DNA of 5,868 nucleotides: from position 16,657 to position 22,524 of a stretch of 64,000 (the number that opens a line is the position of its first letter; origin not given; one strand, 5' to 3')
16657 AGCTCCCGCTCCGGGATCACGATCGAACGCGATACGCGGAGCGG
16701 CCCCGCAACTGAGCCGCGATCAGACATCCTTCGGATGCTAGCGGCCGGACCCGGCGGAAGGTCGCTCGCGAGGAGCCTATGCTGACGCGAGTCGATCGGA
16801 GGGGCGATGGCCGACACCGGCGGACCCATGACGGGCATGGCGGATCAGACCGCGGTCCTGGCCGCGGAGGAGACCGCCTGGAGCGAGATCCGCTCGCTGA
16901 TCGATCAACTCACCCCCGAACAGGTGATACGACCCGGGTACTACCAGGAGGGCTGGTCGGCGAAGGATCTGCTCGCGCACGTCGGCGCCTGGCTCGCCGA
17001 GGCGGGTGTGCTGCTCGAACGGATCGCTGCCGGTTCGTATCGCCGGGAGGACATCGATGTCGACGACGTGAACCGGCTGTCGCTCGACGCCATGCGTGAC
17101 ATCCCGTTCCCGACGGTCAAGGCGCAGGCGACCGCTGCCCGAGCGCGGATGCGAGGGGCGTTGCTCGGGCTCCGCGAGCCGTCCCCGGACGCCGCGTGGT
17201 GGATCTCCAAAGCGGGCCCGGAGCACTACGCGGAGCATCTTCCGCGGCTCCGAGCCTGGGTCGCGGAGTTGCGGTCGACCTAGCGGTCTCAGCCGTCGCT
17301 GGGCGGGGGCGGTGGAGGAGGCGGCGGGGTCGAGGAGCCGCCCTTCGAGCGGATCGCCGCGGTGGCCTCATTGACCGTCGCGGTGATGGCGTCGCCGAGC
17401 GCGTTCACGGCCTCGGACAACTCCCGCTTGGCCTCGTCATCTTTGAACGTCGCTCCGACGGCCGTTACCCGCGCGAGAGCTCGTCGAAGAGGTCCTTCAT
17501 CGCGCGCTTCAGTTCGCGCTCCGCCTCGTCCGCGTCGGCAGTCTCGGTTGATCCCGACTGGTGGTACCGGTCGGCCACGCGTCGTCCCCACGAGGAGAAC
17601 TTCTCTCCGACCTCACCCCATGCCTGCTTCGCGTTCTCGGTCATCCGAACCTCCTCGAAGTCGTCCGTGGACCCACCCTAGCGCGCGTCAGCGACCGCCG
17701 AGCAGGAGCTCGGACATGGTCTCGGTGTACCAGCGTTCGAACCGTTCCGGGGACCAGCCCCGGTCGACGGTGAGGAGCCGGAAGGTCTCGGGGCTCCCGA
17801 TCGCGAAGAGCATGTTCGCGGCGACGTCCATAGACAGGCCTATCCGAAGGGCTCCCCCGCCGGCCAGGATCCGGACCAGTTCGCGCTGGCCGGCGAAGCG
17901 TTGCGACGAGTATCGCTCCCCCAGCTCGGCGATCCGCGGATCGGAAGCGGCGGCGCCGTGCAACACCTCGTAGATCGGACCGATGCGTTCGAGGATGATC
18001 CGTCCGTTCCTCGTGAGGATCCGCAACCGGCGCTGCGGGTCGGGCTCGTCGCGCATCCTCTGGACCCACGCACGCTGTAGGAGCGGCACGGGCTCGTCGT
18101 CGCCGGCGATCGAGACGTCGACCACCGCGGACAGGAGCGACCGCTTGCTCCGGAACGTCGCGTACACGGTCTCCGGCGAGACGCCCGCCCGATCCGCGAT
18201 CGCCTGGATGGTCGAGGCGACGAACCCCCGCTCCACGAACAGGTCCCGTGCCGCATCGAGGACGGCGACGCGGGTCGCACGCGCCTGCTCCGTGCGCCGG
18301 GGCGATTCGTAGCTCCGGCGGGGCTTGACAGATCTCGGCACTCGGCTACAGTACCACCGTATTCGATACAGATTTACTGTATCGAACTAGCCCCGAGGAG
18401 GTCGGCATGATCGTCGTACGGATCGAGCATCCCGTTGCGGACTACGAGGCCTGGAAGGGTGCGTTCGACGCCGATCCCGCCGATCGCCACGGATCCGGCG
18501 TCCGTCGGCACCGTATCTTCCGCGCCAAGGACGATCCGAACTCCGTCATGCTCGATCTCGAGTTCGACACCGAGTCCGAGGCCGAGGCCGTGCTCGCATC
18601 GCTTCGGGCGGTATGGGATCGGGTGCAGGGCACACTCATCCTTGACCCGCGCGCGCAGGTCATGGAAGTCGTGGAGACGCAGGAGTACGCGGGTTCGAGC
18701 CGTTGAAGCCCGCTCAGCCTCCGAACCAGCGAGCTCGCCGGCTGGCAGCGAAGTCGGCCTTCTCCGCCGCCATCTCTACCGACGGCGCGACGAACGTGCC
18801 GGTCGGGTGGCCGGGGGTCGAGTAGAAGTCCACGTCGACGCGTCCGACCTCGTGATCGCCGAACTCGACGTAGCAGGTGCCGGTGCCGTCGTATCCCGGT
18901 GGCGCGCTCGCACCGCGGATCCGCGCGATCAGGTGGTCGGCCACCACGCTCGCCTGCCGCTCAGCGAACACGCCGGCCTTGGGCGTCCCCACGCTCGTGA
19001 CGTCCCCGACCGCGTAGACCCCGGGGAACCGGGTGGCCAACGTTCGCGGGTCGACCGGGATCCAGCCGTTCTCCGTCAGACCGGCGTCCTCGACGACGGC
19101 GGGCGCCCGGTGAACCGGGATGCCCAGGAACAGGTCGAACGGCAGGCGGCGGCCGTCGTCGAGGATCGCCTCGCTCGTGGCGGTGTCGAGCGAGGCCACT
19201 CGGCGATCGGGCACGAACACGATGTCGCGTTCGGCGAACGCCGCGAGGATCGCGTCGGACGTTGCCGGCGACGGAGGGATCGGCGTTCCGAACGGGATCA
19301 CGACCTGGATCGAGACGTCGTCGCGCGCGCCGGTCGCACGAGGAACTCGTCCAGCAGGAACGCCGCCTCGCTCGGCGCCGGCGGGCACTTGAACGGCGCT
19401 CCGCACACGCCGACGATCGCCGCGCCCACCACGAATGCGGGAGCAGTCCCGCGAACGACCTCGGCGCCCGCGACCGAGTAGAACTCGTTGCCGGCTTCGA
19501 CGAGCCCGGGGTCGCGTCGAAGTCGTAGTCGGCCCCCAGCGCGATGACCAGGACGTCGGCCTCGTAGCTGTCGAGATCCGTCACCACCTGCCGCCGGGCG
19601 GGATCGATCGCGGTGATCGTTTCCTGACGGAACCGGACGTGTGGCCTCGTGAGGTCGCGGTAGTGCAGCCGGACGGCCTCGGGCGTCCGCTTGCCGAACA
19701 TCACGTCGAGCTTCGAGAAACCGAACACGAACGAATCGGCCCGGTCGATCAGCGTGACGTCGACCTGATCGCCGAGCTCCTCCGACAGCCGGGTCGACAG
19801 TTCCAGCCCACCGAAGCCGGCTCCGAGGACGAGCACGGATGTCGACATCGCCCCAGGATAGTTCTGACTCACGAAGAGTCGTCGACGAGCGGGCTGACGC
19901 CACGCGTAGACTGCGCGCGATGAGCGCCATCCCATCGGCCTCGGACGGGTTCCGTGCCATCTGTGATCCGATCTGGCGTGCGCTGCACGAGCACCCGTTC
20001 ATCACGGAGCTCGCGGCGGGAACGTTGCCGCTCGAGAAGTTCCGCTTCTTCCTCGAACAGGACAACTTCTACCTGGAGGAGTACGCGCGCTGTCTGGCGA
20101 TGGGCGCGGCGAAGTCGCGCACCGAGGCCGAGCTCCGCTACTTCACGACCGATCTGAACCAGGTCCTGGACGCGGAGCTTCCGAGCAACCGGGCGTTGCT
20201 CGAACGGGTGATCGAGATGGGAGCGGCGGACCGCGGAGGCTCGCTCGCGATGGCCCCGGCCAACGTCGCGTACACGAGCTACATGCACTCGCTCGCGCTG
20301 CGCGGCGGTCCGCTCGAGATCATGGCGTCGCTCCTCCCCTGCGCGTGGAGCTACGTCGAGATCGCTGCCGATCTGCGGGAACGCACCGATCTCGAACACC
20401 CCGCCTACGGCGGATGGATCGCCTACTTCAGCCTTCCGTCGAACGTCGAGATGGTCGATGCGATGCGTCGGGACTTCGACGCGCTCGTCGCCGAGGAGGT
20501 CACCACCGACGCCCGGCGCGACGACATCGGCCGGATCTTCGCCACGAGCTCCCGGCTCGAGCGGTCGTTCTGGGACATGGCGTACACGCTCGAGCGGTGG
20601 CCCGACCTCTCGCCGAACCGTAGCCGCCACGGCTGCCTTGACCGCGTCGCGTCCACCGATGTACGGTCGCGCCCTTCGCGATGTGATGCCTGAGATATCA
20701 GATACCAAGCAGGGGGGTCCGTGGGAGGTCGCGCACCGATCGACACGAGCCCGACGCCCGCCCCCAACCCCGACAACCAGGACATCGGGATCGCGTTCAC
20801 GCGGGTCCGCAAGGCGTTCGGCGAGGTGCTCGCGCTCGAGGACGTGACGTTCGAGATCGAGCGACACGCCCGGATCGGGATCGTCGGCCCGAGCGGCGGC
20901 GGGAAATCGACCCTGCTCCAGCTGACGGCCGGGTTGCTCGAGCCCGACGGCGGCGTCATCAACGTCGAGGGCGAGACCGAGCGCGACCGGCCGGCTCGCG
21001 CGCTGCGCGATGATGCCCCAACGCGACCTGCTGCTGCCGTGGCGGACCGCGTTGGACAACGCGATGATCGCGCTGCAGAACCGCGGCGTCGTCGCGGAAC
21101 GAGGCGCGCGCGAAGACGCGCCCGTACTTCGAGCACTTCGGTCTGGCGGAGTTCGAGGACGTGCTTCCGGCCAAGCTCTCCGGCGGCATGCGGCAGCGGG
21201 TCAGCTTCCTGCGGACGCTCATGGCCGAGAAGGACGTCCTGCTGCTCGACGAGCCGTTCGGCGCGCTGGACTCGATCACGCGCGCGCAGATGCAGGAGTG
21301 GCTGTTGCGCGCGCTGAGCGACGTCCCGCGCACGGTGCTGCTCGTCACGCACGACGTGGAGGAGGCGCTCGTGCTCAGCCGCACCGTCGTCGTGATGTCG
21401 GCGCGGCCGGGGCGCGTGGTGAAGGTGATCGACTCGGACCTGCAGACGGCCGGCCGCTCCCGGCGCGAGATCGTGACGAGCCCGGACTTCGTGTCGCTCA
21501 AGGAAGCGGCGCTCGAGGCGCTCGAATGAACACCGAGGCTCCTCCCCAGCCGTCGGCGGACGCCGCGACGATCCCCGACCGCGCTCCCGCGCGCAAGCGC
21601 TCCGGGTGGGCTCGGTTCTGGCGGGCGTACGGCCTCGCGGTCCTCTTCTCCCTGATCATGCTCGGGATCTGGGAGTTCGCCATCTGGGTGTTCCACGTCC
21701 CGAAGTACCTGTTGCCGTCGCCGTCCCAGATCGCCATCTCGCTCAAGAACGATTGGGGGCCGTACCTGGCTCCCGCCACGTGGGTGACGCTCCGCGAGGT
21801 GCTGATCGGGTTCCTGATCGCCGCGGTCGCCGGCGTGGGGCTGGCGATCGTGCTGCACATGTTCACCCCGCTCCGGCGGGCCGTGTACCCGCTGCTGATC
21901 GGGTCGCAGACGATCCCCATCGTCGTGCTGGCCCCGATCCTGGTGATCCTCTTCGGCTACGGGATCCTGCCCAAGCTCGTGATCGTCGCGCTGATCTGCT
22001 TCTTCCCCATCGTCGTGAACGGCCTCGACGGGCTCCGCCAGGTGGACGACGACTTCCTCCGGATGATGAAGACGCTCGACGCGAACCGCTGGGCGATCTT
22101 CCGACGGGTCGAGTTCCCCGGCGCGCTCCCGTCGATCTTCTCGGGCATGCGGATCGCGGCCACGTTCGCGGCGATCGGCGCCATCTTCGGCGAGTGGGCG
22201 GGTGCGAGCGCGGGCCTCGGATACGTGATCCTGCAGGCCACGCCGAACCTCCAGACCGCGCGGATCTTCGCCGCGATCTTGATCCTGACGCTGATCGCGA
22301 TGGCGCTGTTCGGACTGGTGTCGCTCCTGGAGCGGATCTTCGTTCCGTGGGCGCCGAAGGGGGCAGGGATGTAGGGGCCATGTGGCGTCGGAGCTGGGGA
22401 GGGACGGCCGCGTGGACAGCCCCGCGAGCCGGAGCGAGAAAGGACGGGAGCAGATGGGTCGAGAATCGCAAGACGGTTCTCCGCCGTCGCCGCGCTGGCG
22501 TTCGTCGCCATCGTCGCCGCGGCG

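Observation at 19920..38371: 18-kb one-strand gene train: thiamine-pyrimidine salvage genes run straight into an uncharacterised B12 / CoA / amidohydrolase module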

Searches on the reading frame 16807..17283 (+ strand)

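Call 39: search_protein_families(library=pfam, proteins=[window:16807-17283:+], max_evalue=0.001)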
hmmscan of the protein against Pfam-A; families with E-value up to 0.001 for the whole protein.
window:16807-17283:+ (158 aa): 1 family
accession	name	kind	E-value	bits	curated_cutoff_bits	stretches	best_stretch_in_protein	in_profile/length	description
PF11716.13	MDMPI_N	-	7.8e-06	27.1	24.2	1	23-149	3-128/140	Mycothiol maleylpyruvate isomerase N-terminal domain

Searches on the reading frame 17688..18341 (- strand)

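Call 39: search_protein_families(library=pfam, proteins=[window:17688-18341:-], max_evalue=0.001)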
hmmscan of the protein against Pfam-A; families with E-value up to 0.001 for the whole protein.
window:17688-18341:- (217 aa): 1 family
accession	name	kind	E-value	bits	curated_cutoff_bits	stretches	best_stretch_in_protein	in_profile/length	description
PF00440.29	TetR_N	-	1.3e-15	57.3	24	1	28-73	2-47/47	Bacterial regulatory proteins, tetR family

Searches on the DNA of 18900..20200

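Call 32: search_rna_families(source=window, start=18900, end=20200, threshold=evalue, max_evalue=1)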
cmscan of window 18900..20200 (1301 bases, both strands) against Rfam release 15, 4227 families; matches with E-value up to 1: 2.
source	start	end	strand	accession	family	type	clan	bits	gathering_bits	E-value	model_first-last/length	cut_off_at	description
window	19778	19860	-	RF02038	SPRY4-IT1_1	Gene; lncRNA;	-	25.9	50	0.016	1-91/91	no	SPRY4-IT1 conserved region 1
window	19505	19608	+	RF02463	Ms_AS-1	Gene; sRNA;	-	19.8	37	0.38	1-98/98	no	Mycobacterium sRNA Ms_AS-1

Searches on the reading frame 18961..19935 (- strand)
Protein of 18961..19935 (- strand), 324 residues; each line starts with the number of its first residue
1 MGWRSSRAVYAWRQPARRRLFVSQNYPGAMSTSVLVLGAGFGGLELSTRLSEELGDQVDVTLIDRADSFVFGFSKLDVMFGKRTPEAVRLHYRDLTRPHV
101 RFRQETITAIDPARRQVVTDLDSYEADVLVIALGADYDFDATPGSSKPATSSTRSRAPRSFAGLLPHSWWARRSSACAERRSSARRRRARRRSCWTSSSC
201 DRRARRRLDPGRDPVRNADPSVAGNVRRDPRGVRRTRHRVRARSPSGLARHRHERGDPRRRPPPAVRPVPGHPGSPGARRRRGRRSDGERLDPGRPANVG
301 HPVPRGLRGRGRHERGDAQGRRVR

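Call 39: search_protein_families(library=pfam, proteins=[window:18961-19935:-], max_evalue=0.001)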
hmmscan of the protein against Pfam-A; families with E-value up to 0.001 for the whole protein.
window:18961-19935:- (324 aa): 1 family
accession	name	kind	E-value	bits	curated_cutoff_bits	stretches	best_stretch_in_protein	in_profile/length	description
PF07992.20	Pyr_redox_2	-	8e-08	32.5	26.1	1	33-145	2-119/291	Pyridine nucleotide-disulphide oxidoreductase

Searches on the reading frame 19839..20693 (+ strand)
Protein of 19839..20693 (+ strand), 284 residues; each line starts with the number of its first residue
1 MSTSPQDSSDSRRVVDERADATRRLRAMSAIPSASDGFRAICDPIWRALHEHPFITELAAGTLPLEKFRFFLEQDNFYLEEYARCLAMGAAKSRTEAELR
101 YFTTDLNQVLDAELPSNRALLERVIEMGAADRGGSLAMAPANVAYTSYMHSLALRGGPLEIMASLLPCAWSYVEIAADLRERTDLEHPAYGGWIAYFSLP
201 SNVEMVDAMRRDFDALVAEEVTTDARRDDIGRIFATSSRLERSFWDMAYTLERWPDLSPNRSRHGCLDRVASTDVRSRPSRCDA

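Call 9: search_protein_families(library=pfam, proteins=[window:19839-20693:+], max_evalue=0.001)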
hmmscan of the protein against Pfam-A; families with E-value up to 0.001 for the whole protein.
window:19839-20693:+ (284 aa): 1 family
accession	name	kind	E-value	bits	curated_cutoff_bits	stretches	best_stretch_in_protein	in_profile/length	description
PF03070.21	TENA_THI-4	-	5.3e-39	134.6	22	1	43-250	5-209/210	TENA/THI-4/PQQC family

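Call 44: search_protein_families(library=ncbifam, proteins=[window:19920-20693:+], max_evalue=0.0001)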
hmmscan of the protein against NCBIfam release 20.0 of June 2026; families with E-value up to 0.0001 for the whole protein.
window:19920-20693:+ (257 aa): 3 families
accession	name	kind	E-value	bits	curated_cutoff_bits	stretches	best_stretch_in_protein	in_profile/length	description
TIGR04306.1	salvage_TenA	equivalog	3.7e-45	154.2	130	1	16-223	2-207/208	thiaminase II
NF011301.0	PRK14713.1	equivalog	1.3e-33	116.6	512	1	15-225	330-530/534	bifunctional hydroxymethylpyrimidine kinase/phosphomethylpyrimidine kinase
NF007070.0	PRK09517.1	equivalog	1.7e-18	66.3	761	1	18-222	557-750/755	multifunctional thiamine-phosphate pyrophosphorylase/synthase/phosphomethylpyrimidine kinase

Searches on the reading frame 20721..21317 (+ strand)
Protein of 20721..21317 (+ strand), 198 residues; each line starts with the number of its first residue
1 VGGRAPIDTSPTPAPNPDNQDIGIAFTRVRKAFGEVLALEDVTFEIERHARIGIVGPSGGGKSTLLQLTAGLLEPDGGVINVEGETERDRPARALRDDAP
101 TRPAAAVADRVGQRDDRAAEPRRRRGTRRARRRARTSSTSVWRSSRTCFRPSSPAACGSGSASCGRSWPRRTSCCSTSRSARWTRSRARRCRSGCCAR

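Call 9: search_protein_families(library=pfam, proteins=[window:20721-21317:+], max_evalue=0.001)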
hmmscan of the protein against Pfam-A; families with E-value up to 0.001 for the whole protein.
window:20721-21317:+ (198 aa): 2 families
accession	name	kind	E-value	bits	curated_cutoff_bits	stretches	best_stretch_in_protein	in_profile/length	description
PF00005.33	ABC_tran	-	4.2e-11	44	25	1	39-96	1-58/137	ABC transporter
PF20703.3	nSTAND1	-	0.00057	20.1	27.1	1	38-135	22-112/379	Novel STAND NTPase 1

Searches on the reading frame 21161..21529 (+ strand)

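Call 9: search_protein_families(library=pfam, proteins=[window:21161-21529:+], max_evalue=0.001)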
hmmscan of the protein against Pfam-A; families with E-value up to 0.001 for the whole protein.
window:21161-21529:+ (122 aa): 1 family
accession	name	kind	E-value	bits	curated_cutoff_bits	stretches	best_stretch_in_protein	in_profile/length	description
PF00005.33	ABC_tran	-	1.1e-07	32.9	25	1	4-33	107-136/137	ABC transporter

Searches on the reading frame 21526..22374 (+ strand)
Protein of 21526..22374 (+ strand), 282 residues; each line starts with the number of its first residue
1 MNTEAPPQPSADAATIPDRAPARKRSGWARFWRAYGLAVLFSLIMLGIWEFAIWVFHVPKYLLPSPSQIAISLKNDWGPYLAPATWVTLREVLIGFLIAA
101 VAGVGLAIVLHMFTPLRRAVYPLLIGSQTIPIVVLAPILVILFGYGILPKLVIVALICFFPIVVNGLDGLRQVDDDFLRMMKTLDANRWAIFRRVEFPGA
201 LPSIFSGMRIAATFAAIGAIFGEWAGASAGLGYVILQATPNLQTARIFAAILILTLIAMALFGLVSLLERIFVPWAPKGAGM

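Call 9: search_protein_families(library=pfam, proteins=[window:21526-22374:+], max_evalue=0.001)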
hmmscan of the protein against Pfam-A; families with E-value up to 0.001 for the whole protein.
window:21526-22374:+ (282 aa): 1 family
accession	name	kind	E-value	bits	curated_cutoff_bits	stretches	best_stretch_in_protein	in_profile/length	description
PF00528.27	BPD_transp_1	-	9.6e-29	100.9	26.4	1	101-274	3-180/184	Binding-protein-dependent transport system inner membrane component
